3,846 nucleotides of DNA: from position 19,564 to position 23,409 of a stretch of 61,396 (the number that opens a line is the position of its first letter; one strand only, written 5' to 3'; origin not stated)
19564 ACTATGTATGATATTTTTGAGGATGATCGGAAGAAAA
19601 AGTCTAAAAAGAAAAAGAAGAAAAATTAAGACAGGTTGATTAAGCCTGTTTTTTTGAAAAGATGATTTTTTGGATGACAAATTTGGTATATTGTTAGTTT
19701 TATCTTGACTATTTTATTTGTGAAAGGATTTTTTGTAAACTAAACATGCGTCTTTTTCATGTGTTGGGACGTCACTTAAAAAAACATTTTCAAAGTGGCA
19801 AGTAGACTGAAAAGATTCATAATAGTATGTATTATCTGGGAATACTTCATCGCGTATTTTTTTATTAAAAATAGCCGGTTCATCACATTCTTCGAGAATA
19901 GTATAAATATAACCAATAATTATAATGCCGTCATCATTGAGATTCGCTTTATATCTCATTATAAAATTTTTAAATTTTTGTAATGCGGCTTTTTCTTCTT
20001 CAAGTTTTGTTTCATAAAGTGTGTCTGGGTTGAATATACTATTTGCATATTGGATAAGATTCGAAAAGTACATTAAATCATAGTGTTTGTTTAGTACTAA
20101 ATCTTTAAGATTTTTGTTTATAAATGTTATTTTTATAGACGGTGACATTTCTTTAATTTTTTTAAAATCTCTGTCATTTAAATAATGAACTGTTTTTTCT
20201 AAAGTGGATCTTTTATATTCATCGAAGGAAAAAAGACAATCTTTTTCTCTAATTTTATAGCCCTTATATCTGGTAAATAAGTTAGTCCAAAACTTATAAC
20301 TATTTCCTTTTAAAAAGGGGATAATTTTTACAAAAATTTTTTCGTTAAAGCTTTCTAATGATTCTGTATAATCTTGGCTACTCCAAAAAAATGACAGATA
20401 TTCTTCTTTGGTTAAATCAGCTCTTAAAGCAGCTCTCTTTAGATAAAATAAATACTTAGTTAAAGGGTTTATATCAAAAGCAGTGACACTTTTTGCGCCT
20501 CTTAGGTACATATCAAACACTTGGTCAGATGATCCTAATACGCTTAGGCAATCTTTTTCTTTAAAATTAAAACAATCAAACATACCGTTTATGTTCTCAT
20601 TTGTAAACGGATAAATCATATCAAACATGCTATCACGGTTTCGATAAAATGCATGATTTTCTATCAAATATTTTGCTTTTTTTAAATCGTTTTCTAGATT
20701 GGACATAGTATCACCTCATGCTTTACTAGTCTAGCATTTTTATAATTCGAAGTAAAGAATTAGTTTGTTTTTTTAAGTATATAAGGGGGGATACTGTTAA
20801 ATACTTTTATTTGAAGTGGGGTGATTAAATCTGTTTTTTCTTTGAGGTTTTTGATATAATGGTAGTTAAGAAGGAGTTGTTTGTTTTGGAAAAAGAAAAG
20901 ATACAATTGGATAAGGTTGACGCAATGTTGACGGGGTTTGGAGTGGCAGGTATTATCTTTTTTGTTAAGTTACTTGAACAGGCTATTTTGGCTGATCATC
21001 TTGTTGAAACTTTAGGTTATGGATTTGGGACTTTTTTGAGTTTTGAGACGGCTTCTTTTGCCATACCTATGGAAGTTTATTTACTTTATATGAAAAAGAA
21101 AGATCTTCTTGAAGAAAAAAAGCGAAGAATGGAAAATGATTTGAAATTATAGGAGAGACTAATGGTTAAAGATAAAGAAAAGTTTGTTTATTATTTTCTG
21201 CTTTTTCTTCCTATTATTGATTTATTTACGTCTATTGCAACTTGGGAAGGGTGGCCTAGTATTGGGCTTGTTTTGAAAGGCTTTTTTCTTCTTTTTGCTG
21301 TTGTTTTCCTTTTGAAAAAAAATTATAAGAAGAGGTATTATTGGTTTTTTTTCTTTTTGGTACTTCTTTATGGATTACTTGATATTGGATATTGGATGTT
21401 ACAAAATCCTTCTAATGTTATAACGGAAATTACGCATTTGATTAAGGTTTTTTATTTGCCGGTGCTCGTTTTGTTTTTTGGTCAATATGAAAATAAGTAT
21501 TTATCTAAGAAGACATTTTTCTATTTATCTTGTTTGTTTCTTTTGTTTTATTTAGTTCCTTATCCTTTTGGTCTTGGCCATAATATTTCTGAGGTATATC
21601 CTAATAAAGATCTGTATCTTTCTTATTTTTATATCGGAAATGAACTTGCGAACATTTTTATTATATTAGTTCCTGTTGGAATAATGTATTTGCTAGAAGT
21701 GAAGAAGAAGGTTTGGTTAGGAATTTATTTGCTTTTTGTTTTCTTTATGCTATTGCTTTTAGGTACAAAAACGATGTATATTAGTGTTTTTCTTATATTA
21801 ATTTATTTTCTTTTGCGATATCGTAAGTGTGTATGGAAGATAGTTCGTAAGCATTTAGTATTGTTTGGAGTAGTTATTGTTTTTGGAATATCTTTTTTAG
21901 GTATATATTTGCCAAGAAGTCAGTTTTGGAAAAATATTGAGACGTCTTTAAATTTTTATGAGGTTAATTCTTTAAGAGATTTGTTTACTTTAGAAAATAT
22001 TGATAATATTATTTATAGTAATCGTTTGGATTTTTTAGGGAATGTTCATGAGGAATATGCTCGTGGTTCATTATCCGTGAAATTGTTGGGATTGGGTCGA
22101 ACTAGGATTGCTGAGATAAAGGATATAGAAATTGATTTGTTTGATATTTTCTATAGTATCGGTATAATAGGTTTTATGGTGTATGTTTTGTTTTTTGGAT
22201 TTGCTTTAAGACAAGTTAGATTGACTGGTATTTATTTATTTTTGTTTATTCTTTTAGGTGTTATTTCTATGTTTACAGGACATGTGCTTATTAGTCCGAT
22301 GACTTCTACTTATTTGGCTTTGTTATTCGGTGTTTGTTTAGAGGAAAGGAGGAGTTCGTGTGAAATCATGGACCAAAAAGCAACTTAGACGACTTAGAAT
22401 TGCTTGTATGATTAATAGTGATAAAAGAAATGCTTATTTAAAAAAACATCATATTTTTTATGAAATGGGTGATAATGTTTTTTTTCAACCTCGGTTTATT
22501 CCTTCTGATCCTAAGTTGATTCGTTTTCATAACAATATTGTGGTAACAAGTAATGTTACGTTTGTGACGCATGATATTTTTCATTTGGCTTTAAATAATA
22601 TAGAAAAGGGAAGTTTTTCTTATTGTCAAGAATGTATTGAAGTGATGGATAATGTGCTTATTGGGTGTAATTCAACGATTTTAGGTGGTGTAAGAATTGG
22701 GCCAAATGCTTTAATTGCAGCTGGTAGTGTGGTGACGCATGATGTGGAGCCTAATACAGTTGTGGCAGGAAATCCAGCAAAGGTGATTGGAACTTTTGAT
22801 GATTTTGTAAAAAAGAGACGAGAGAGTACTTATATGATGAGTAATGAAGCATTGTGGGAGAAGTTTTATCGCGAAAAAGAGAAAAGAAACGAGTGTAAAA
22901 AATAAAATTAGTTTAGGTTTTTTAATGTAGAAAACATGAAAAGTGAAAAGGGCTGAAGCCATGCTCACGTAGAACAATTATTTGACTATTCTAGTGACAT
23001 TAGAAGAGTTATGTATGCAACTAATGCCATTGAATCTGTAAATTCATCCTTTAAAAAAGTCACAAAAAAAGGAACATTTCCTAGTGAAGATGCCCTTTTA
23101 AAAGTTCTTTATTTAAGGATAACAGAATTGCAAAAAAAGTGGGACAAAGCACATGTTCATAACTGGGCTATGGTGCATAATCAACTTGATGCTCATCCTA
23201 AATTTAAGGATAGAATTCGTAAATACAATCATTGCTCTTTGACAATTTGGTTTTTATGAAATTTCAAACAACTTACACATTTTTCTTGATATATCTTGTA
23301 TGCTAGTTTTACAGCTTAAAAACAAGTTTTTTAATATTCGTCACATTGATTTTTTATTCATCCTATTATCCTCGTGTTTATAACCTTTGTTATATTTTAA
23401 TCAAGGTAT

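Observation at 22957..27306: IS256-stub-bounded island carrying a SWIM / tandem MM3350-like / UPF0158-like operon of unknown function (best candidate for an undescribed system)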

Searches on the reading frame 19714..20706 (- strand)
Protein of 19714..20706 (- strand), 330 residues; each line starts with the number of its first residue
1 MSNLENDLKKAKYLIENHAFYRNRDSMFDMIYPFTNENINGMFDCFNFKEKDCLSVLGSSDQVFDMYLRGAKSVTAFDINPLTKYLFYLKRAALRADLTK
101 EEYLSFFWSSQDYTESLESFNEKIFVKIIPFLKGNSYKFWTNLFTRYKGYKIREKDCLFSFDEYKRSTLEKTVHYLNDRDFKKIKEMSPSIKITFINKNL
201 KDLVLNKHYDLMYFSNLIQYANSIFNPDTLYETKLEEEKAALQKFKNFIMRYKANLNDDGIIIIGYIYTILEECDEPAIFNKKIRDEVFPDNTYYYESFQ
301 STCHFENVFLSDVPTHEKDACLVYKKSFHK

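Call 3: search_protein_families(library=pfam, proteins=[window:19714-20706:-], max_evalue=0.1)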
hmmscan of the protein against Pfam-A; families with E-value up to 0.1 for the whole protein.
window:19714-20706:- (330 aa): 1 family
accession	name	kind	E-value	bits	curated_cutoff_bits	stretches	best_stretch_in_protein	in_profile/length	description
PF11899.13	DUF3419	-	1.1e-11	45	28.2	1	26-142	4-117/385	Protein of unknown function (DUF3419)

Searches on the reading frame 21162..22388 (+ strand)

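Call 3: search_protein_families(library=pfam, proteins=[window:21162-22388:+], max_evalue=0.1)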
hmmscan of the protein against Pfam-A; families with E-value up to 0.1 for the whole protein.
window:21162-22388:+ (408 aa): 1 family
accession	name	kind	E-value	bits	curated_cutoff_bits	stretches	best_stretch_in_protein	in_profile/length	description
PF13425.11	O-antigen_lig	-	1.9e-30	106.6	31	2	6-268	5-286/462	O-antigen ligase like membrane protein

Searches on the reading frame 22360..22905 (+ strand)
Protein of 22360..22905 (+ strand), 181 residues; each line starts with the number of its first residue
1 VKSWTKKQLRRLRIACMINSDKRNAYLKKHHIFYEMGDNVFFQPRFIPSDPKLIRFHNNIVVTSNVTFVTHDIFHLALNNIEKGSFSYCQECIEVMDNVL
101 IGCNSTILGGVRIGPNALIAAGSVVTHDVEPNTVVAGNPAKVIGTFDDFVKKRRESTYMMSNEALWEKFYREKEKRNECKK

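Call 3: search_protein_families(library=pfam, proteins=[window:22360-22905:+], max_evalue=0.1)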
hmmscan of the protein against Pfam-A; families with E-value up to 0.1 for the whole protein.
window:22360-22905:+ (181 aa): 2 families
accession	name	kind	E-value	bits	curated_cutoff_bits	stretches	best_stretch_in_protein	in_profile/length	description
PF00132.30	Hexapep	-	2.8e-09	36.7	27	1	95-127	4-36/36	Bacterial transferase hexapeptide (six repeats)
PF14602.12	Hexapep_2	-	5.9e-07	29.5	27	1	97-126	6-33/34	Hexapeptide repeat of succinyl-transferase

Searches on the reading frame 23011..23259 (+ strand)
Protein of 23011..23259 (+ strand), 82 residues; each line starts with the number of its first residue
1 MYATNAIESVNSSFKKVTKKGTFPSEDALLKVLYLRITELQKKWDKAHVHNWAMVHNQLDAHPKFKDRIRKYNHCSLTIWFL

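Call 3: search_protein_families(library=pfam, proteins=[window:23011-23259:+], max_evalue=0.1)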
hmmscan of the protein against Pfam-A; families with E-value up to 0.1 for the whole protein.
window:23011-23259:+ (82 aa): 1 family
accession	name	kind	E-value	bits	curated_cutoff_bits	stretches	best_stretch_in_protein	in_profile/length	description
PF00872.24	Transposase_mut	-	5.8e-06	25.9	21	1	2-46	333-378/379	Transposase, Mutator family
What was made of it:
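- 22957..23259 (+): C-terminal remnant (about 100 aa) of an IS256/Mutator-family transposase. It is convergent with the SWIM gene and is not found with the trio in other species. Pfam Transposase_mut positions 333-378 of 379, E 5.8e-6 (call 3).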

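Call 5: search_protein_families(library=ncbifam, proteins=[window:23011-23259:+], max_evalue=0.1)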
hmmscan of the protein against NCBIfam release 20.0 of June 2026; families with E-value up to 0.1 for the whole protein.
window:23011-23259:+ (82 aa): 2 families
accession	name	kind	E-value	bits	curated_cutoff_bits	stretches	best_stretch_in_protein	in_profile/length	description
NF033543.2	transpos_IS256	equivalog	1.3e-07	30.9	150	1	1-39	297-336/338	IS256 family transposase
NF011324.0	PRK14737.1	equivalog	0.0099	15.6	318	1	24-64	45-85/187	guanylate kinase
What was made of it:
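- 22957..23259 (+): NCBIfam IS256 positions 297-336 of 338 (call 5).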
